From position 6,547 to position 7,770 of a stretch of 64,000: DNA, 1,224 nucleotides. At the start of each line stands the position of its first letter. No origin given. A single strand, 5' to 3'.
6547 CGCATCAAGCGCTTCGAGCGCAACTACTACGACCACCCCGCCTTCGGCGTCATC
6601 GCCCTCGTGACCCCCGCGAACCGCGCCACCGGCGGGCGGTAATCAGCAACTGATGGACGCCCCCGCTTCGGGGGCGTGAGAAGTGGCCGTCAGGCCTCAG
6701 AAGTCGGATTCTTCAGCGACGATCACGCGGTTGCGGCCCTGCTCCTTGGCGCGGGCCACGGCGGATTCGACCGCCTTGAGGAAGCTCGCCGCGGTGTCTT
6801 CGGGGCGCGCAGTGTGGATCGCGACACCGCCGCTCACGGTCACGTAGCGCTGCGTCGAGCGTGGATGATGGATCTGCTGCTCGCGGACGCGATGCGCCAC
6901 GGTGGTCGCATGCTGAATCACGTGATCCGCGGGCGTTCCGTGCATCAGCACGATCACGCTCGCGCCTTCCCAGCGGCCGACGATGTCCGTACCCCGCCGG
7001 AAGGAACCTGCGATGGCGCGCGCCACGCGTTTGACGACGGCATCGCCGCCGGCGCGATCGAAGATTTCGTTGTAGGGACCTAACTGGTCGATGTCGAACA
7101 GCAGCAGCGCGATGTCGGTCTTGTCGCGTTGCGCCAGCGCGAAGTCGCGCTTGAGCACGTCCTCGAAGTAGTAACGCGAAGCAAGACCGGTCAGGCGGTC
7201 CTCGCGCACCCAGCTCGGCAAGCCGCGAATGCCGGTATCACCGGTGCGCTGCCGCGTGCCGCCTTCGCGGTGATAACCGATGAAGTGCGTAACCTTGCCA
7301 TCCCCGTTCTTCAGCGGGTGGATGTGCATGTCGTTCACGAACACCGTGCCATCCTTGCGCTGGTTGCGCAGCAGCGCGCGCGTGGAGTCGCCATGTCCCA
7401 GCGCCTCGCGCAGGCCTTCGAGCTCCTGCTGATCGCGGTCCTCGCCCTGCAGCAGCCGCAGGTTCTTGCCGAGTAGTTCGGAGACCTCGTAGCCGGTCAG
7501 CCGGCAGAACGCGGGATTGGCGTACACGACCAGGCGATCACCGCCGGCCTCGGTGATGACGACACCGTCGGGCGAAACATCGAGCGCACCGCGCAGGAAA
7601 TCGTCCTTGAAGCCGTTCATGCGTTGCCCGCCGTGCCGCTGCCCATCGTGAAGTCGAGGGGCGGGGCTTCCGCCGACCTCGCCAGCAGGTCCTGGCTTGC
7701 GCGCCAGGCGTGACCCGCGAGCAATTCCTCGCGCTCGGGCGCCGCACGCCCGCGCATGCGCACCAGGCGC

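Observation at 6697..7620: LOV-type PAS lacking the photoactive Cys, fused to a degenerate GGDEF that keeps its I-site and is coupled to nagZ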

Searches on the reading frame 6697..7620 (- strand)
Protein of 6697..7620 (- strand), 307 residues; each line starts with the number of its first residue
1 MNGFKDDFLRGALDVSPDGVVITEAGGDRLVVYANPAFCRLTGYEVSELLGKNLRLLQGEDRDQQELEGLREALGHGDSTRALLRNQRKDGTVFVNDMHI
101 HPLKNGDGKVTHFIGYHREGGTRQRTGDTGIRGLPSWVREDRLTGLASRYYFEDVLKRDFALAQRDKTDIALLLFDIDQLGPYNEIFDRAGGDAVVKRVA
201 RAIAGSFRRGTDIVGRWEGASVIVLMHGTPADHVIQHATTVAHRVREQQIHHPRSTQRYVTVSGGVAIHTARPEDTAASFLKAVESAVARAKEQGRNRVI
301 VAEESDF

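Call 3: search_protein_families(library=pfam, proteins=[window:6697-7620:-], max_evalue=0.01)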
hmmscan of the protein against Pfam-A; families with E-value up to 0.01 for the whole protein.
window:6697-7620:- (307 aa): 6 families
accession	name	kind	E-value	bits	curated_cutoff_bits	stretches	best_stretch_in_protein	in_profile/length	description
PF00990.26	GGDEF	-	1.2e-28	100.4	23.8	1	141-298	4-161/161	Diguanylate cyclase, GGDEF domain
PF13426.13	PAS_9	-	1.6e-16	60.8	27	1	17-118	1-99/103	PAS domain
PF00989.32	PAS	-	2.5e-15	56.9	22.6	1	9-118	3-111/113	PAS fold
PF13188.13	PAS_8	-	8e-11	41.9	21.8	1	8-66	2-59/65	PAS domain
PF08448.16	PAS_4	-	1.4e-09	38.6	23.1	1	13-119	1-104/110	PAS fold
PF08447.18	PAS_3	-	3.1e-09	37.4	25.6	1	32-117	2-89/89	PAS fold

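Call 4: search_protein_families(library=ncbifam, proteins=[window:6697-7620:-], max_evalue=0.01)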
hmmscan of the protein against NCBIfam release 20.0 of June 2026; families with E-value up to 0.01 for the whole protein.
window:6697-7620:- (307 aa): 30 families (the best 25 are shown)
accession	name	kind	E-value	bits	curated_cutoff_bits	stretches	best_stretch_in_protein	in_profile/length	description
TIGR00254.1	GGDEF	domain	4.9e-30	104.4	37.4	1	140-302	7-167/168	diguanylate cyclase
NF045675.1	PhdiestaseDibA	equivalog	1.8e-29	102.6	980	1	13-298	84-360/623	phosphodiesterase DibA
NF052652.1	YtvA_fam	equivalog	2.6e-26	92.7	250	1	9-119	2-113/243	YtvA family blue-light photoreceptor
NF038266.1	diguan_SiaD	equivalog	1.7e-25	89.8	290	1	139-299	95-252/252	biofilm regulation diguanylate cyclase SiaD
NF007135.0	PRK09581.1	equivalog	2.1e-24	86.2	474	1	140-302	294-455/457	PleD family two-component system response regulator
NF052306.1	BluLightHisKinLov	equivalog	1.1e-22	80.3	450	1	20-121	35-137/334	blue-light-activated histidine kinase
NF007599.0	PRK10245.1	equivalog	1.3e-21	76.5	402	1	140-302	212-370/371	diguanylate cyclase AdrA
NF010077.0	PRK13559.1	subfamily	2.6e-21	75.9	361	1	20-115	56-152/364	hypothetical protein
NF047654.1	DiguCycDgcRLepto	equivalog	2.9e-20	72.4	500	1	140-300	135-294/295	diguanylate cyclase DgcR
NF007380.0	PRK09894.1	equivalog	4.2e-20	72.3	256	1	141-305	132-290/296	diguanylate cyclase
NF041606.1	dguan_cyc_DgcA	equivalog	9.4e-20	70.8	370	1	141-303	181-340/340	diguanylate cyclase DgcA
NF051473.1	DigCycDgcsShew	equivalog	4.9e-18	65.5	400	1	141-299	138-288/291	diguanylate cyclase DgcS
NF010076.0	PRK13557.1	subfamily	6.7e-18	64.4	631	1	25-117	49-141/540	histidine kinase famiy protein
TIGR00229.1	sensory_box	domain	4.6e-15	55.9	22.9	1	7-119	5-115/126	PAS domain S-box protein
NF007423.1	PRK09966.1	equivalog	5e-15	55.3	325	1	138-282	239-380/390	diguanylate cyclase DgcN/YfiN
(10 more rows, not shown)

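Call 5: search_solved_structures(query=window:6700-7620:-, max_evalue=0.001, show_alignments=5)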
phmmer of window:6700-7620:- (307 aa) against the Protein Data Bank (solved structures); distinct sequences matched with E-value up to 0.001: 200 (the best 60 are shown).
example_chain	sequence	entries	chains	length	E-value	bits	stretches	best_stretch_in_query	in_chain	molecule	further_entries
8c05_A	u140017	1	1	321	4e-38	134.3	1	15-303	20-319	Sensor domain-containing diguanylate cyclase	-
6hmj_A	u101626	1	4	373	6.7e-28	100.7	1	10-120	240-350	Putative PAS/PAC sensor protein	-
7r5n_A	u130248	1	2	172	1.9e-25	92.7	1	9-121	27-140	Sensory box protein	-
5luv_A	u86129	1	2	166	6.6e-25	90.9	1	8-119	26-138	Putative PAS/PAC sensor protein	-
7a6p_A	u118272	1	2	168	2.8e-23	85.5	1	12-141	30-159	Putative Sensory box protein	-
29lw_A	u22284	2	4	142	3.1e-23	85.4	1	8-120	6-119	Sensory box protein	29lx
3sw1_A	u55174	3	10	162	4.3e-23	84.9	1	8-120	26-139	Sensory box protein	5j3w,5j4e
8a33_A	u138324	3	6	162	5.3e-23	84.6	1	8-119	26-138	Sensory box protein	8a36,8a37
6gg9_A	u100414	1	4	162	6e-23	84.4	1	8-120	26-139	Sensory box protein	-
7yx0_A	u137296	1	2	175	9.8e-23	83.7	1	12-120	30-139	Putative regulatory protein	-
9vf7_A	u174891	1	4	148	1.1e-22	83.6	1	5-121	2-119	histidine kinase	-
7r4s_A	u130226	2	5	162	1.1e-22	83.5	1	8-120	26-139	Sensory box protein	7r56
8a3u_A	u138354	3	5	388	1.3e-22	83.3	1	12-134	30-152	Putative Sensory box protein,Sensor protein FixL | Putative Sensory box protein,Putative Sensory box protein,Sensor protein FixL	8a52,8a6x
8a7f_A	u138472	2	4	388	4.6e-22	81.5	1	12-134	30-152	Putative Sensory box protein,Sensor protein FixL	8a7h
9vf8_A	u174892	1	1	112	3.4e-21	78.7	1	19-118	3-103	histidine kinase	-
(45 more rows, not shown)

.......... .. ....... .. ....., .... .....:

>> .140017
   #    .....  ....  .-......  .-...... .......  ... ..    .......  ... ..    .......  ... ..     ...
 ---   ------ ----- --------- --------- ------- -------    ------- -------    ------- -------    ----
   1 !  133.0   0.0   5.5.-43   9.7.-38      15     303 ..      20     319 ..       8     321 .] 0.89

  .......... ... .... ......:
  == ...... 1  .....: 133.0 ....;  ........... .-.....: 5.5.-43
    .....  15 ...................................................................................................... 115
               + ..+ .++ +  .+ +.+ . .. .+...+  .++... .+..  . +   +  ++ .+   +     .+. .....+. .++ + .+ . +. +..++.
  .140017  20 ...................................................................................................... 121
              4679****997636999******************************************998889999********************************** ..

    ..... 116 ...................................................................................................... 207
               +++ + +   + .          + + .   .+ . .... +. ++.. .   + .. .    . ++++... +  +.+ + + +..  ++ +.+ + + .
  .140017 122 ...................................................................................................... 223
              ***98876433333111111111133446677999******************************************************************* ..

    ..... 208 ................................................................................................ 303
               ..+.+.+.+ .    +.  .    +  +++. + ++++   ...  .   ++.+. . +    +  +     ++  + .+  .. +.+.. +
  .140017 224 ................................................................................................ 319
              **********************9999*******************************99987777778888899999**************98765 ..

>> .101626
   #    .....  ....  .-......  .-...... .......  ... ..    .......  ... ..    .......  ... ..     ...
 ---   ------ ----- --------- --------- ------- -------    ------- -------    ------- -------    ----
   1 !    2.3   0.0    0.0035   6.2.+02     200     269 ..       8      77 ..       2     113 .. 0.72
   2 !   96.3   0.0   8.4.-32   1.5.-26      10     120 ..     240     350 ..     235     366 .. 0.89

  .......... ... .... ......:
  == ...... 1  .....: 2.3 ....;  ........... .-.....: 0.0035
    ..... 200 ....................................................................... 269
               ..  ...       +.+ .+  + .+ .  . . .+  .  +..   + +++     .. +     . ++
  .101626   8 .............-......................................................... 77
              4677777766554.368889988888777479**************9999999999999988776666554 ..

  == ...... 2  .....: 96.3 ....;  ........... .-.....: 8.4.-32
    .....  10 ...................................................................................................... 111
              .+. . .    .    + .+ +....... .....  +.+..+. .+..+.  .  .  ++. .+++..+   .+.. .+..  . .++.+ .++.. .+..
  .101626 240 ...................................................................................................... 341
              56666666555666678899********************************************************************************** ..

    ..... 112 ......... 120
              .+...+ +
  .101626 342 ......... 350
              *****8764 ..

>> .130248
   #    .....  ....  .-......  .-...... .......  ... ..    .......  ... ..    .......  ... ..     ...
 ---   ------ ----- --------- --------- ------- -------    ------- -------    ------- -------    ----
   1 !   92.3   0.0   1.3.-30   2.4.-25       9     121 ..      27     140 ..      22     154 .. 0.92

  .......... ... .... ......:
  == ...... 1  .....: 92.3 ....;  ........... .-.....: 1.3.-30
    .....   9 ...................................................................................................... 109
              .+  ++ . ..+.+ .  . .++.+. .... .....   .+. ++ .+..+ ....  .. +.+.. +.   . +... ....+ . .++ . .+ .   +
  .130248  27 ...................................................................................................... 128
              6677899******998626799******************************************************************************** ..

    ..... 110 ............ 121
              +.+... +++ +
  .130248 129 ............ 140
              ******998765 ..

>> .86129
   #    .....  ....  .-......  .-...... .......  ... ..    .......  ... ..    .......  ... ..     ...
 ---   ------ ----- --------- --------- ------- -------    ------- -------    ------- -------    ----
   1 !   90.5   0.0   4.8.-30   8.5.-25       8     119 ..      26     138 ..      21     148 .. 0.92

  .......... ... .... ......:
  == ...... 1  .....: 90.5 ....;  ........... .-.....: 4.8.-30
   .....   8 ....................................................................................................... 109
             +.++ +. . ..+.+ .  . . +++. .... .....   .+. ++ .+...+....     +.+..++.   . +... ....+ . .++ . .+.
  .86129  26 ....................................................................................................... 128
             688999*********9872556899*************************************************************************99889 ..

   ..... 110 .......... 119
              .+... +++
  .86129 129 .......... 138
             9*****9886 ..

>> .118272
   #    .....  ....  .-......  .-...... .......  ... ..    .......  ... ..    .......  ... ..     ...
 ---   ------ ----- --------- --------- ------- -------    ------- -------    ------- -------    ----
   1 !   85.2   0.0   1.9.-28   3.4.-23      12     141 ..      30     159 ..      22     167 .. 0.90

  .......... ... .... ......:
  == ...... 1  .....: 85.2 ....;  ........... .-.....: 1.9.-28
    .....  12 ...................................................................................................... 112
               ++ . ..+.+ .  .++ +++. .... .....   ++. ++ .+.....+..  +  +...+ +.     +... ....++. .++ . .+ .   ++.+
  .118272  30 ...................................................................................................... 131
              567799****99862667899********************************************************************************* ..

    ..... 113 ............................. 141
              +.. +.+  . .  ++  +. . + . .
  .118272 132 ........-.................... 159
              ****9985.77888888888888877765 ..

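Call 6: find_homologous_proteins(query=window:6700-7620:-, max_evalue=1e-10)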
Query window:6700-7620:- (307 aa): 1250 proteins with E <= 1e-10 among 7207 candidates; the best 120 are listed.
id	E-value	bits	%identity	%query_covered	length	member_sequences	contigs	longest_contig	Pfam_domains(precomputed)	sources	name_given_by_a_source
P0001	4.6e-193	658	94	100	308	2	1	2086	PF08447.19,PF13426.14,PF13188.14,PF08448.17,PF00989.32,PF00990.27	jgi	jgi:diguanylate cyclase (GGDEF)-like protein/PAS domain S-box-containing protein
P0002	1.1e-187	640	92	100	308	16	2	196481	PF08447.19,PF13426.14,PF13188.14,PF08448.17,PF00989.32,PF00990.27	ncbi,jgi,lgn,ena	-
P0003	2.3e-187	639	91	100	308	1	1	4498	PF08447.19,PF13426.14,PF13188.14,PF08448.17,PF00989.32,PF00990.27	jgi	jgi:two-component system cell cycle response regulator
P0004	2.5e-179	613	88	100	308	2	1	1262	PF08447.19,PF13426.14,PF13188.14,PF08448.17,PF00989.32,PF00990.27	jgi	jgi:diguanylate cyclase (GGDEF)-like protein/PAS domain S-box-containing protein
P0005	1.0e-178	611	89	100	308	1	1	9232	PF08447.19,PF13426.14,PF13188.14,PF08448.17,PF00989.32,PF00990.27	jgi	jgi:diguanylate cyclase (GGDEF)-like protein/PAS domain S-box-containing protein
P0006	6.6e-178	608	88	100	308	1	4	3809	PF08447.19,PF13426.14,PF13188.14,PF08448.17,PF00989.32,PF00990.27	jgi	jgi:diguanylate cyclase (GGDEF)-like protein/PAS domain S-box-containing protein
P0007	1.1e-177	607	88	100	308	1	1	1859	PF08447.19,PF13426.14,PF13188.14,PF08448.17,PF00989.32,PF00990.27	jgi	jgi:diguanylate cyclase (GGDEF)-like protein/PAS domain S-box-containing protein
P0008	1.4e-177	607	88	100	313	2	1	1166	PF08447.19,PF13426.14,PF13188.14,PF08448.17,PF00989.32,PF00990.27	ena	-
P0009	1.5e-177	607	88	100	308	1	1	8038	PF08447.19,PF13426.14,PF13188.14,PF08448.17,PF00989.32,PF00990.27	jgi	-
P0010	1.6e-177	607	87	100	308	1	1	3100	PF08447.19,PF13426.14,PF13188.14,PF08448.17,PF00989.32,PF00990.27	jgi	jgi:diguanylate cyclase (GGDEF)-like protein/PAS domain S-box-containing protein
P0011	2.1e-177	606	88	100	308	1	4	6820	PF08447.19,PF13426.14,PF13188.14,PF08448.17,PF00989.32,PF00990.27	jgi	jgi:diguanylate cyclase (GGDEF)-like protein/PAS domain S-box-containing protein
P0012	2.4e-177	606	87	100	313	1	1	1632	PF08447.19,PF13426.14,PF13188.14,PF08448.17,PF00989.32,PF00990.27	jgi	jgi:diguanylate cyclase (GGDEF)-like protein/PAS domain S-box-containing protein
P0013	4.0e-177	605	87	100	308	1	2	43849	PF08447.19,PF13426.14,PF13188.14,PF08448.17,PF00989.32,PF00990.27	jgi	jgi:diguanylate cyclase (GGDEF)-like protein/PAS domain S-box-containing protein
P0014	1.3e-176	604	88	100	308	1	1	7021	PF08447.19,PF13426.14,PF13188.14,PF08448.17,PF00989.32,PF00990.27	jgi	jgi:two-component system cell cycle response regulator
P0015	1.4e-176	604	88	100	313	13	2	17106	PF08447.19,PF13426.14,PF13188.14,PF08448.17,PF00989.32,PF00990.27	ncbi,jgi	jgi:diguanylate cyclase (GGDEF)-like protein/PAS domain S-box-containing protein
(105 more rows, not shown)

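Call 8: find_related_loci(query=window:6700-7620:-, collection=genome_contigs, flank=5000)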
Query window:6700-7620:- (307 aa) in genome_contigs; peptide patterns used: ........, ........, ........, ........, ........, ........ (x = any residue, [..] = any of these).
103 stretches matched a pattern; 33 encode a relative of the query (tblastn E <= 1e-3); 32 distinct loci.
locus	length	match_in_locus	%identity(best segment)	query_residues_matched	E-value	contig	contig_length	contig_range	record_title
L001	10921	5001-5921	95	1-307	0e+0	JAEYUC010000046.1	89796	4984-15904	MAG: Proteobacteria bacterium isolate OH_CBlB_152 k127_3456494, whole genome shotgun sequence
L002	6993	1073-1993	94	1-307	0e+0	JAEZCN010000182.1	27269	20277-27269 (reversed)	MAG: Proteobacteria bacterium isolate OH_CBrB_251 k127_232058, whole genome shotgun sequence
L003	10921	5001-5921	95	1-307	0e+0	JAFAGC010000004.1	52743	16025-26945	MAG: Proteobacteria bacterium isolate OH_SBlB_198 k127_1018233, whole genome shotgun sequence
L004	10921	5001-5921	92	1-307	0e+0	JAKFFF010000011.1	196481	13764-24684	MAG: Alcaligenaceae bacterium isolate LC093 contig-124_30, whole genome shotgun sequence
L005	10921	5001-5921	89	1-307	0e+0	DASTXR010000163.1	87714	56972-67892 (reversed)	MAG TPA_asm: Steroidobacteraceae bacterium isolate SMAG_U2420 k141_708693, whole genome shotgun sequence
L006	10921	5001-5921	88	1-307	0e+0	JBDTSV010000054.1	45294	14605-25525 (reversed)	MAG: Pseudomonadota bacterium isolate cluster3_bin.28 NODE_2023_length_45294_cov_6.690135, whole genome shotgun sequence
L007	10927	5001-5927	86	1-307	0e+0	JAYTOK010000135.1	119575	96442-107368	MAG: Pseudomonadota bacterium isolate GFS_4082 GFS_4082_134, whole genome shotgun sequence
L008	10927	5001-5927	86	1-307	0e+0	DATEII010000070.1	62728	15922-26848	MAG TPA_asm: Steroidobacteraceae bacterium isolate SMAG_U8833 k141_64536, whole genome shotgun sequence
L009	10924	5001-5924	85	1-307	2e-180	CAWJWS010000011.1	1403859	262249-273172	MAG: uncultured proteobacterium isolate MFD01275.bin.2.192 genome assembly, contig: contig_6899, whole genome shotgun se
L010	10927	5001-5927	87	1-307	2e-180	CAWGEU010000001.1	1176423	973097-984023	MAG: uncultured proteobacterium isolate MFD05747.bin.2.93 genome assembly, contig: contig_20766, whole genome shotgun se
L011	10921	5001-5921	86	1-307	1e-179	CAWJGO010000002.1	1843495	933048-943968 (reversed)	MAG: uncultured proteobacterium isolate MFD04935.bin.1.171 genome assembly, contig: contig_7439, whole genome shotgun se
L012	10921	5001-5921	85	1-307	7e-179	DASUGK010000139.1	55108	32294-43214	MAG TPA_asm: Steroidobacteraceae bacterium isolate SMAG_U1403 k141_362054, whole genome shotgun sequence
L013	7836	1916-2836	85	2-307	7e-179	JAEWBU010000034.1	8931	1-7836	MAG: Proteobacteria bacterium isolate OH_PBB_264 k127_593530, whole genome shotgun sequence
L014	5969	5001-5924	85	1-307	3e-179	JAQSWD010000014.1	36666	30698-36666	MAG: Steroidobacteraceae bacterium isolate C_No_T20_C_bin.38 scaffold_978, whole genome shotgun sequence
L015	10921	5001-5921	85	1-307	2e-177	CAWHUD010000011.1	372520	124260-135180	MAG: uncultured proteobacterium isolate MFD03066.bin.2.152 genome assembly, contig: contig_44691, whole genome shotgun s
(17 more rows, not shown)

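Call 27: search_protein_representatives(protein=window:6700-7620:-)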
Query: 307 residues. Proteins with E-value up to 0.001 (for the whole library): 297061; up to 1e-10: 72213; up to 1e-30: 994. The best 150 are listed.
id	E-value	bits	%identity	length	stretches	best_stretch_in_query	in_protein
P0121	2.6e-123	427.1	79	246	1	1-242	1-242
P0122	1.4e-105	368.9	69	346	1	32-289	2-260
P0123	3.9e-102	357.6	31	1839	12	10-117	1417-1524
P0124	9.1e-98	343.2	31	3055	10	20-118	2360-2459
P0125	2.0e-90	319.2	51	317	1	3-301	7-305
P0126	4.1e-90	318.1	29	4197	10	28-123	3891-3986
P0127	2.6e-75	269.5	45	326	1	3-303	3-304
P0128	6.9e-73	261.6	48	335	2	130-302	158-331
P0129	4.7e-70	252.3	45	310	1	3-298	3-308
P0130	1.1e-67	244.4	27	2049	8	10-117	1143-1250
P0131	9.4e-67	241.4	42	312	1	12-301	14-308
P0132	4.8e-66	239.1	45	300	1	7-302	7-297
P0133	1.7e-65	237.3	33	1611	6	17-115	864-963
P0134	1.4e-63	231.0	49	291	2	87-300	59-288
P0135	2.2e-63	230.4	54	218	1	94-307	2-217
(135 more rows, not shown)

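Call 31: find_homologous_proteins(query=A2, max_evalue=1e-20)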
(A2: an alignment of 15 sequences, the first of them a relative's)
Query A2 (15 sequences) (317 aa, profile of the alignment): 492 proteins with E <= 1e-20 among 8000 candidates; the best 120 are listed.
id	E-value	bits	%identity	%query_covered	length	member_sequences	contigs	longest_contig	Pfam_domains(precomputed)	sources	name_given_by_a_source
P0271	1.0e-140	487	51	95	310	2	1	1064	PF08447.19,PF13426.14,PF13188.14,PF08448.17,PF00989.32,PF00990.27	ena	-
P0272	1.7e-140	486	51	95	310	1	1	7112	PF08447.19,PF13426.14,PF13188.14,PF08448.17,PF00989.32,PF00990.27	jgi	jgi:diguanylate cyclase (GGDEF)-like protein/PAS domain S-box-containing protein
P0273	1.1e-139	483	52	95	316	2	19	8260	PF08447.19,PF13426.14,PF13188.14,PF08448.17,PF00989.32,PF00990.27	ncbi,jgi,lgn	-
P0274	9.8e-139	480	54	95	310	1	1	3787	PF08447.19,PF13426.14,PF13188.14,PF08448.17,PF00989.32,PF00990.27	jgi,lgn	-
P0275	1.6e-138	479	52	95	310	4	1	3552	PF08447.19,PF13426.14,PF13188.14,PF08448.17,PF00989.32,PF00990.27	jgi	jgi:two-component system cell cycle response regulator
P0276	1.6e-138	479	49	95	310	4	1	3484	PF08447.19,PF13426.14,PF13188.14,PF08448.17,PF00989.32,PF00990.27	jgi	jgi:diguanylate cyclase (GGDEF)-like protein/PAS domain S-box-containing protein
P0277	1.7e-138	479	50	95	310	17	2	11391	PF08447.19,PF13426.14,PF13188.14,PF08448.17,PF00989.32,PF00990.27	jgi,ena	-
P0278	2.3e-138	479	51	92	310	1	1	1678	PF08447.19,PF13426.14,PF13188.14,PF08448.17,PF00989.32,PF00990.27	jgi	jgi:diguanylate cyclase (GGDEF)-like protein/PAS domain S-box-containing protein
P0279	3.9e-138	478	52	94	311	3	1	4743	PF08447.19,PF13426.14,PF13188.14,PF08448.17,PF00989.32,PF00990.27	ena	-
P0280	1.5e-137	476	52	96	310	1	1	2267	PF08447.19,PF13426.14,PF13188.14,PF08448.17,PF00989.32,PF00990.27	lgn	-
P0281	4.6e-137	475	53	95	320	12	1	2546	PF08447.19,PF13426.14,PF13188.14,PF08448.17,PF00989.32,PF00990.27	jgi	jgi:diguanylate cyclase (GGDEF)-like protein/PAS domain S-box-containing protein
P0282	5.7e-137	474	54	94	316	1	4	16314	PF08447.19,PF13426.14,PF13188.14,PF08448.17,PF00989.32,PF00990.27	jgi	jgi:two-component system cell cycle response regulator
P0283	1.6e-136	473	53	93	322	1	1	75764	PF08447.19,PF13426.14,PF13188.14,PF08448.17,PF00989.32,PF00990.27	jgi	jgi:two-component system cell cycle response regulator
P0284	2.4e-136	472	51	95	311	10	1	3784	PF08447.19,PF13426.14,PF13188.14,PF08448.17,PF00989.32,PF00990.27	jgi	jgi:two-component system, cell cycle response regulator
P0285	3.7e-136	472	52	95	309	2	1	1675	PF08447.19,PF13426.14,PF13188.14,PF08448.17,PF00989.32,PF00990.27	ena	-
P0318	3.7e-132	459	52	91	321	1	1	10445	PF08447.19,PF13426.14,PF13188.14,PF08448.17,PF00989.32,PF00990.27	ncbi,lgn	-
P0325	1.6e-131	456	47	91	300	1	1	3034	PF08447.19,PF13426.14,PF13188.14,PF08448.17,PF00989.32,PF00990.27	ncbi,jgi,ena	-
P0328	4.6e-131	455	51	92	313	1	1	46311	PF08447.19,PF13426.14,PF13188.14,PF08448.17,PF00989.32,PF00990.27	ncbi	-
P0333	4.6e-130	452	53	91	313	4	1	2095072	PF08447.19,PF13426.14,PF13188.14,PF08448.17,PF00989.32,PF00990.27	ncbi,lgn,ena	-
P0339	4.5e-129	448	45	92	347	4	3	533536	PF08447.19,PF13426.14,PF13188.14,PF08448.17,PF00989.32,PF00990.27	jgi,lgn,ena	-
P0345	3.3e-128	446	51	91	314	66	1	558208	PF08447.19,PF13426.14,PF13188.14,PF08448.17,PF00989.32,PF00990.27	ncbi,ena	-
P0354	1.3e-126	440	47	94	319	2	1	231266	PF08447.19,PF13426.14,PF13188.14,PF08448.17,PF00989.32,PF00990.27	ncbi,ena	-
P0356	3.6e-126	439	51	85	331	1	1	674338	PF08447.19,PF13426.14,PF13188.14,PF08448.17,PF00989.32,PF00990.27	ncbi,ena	-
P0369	1.0e-125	437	48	94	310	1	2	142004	PF08447.19,PF13426.14,PF13188.14,PF08448.17,PF00989.32,PF00990.27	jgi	jgi:diguanylate cyclase (GGDEF)-like protein/PAS domain S-box-containing protein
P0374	1.2e-125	437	51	87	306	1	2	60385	PF08447.19,PF13426.14,PF13188.14,PF08448.17,PF00989.32,PF00990.27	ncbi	-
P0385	2.7e-125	436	43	96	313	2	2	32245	PF08447.19,PF13426.14,PF13188.14,PF08448.17,PF00989.32,PF00990.27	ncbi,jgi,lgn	ncbi:MAG TPA: diguanylate cyclase [Steroidobacteraceae bacterium]|jgi:diguanylate cyclase (GGDEF)-li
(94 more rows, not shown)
